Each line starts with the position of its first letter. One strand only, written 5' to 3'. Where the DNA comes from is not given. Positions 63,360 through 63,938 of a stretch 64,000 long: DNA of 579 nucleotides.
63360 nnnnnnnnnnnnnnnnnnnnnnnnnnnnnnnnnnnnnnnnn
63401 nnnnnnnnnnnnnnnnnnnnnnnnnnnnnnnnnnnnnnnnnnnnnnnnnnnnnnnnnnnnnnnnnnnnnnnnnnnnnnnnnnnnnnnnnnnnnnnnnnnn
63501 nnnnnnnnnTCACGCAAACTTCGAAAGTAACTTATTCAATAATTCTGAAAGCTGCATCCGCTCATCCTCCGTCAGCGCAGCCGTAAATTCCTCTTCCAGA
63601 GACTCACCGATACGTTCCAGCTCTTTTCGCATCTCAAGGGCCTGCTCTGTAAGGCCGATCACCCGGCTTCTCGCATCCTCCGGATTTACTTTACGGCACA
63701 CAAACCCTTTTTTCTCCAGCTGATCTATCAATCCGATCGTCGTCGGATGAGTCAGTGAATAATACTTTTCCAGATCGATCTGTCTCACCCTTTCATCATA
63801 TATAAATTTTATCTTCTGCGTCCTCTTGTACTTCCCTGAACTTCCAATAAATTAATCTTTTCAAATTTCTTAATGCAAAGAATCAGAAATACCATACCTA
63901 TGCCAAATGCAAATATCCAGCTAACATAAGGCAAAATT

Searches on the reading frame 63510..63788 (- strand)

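Call 3: search_protein_families(library=pfam, proteins=[window:63510-63788:-], max_evalue=0.01)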
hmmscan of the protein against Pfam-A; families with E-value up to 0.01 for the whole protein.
window:63510-63788:- (92 aa): 2 families
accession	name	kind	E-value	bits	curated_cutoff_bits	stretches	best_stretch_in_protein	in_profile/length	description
PF01047.28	MarR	-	1.2e-07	31.9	24.6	1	1-41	18-58/59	MarR family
PF12802.13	MarR_2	-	8.9e-05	23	27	1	4-41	24-61/61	MarR family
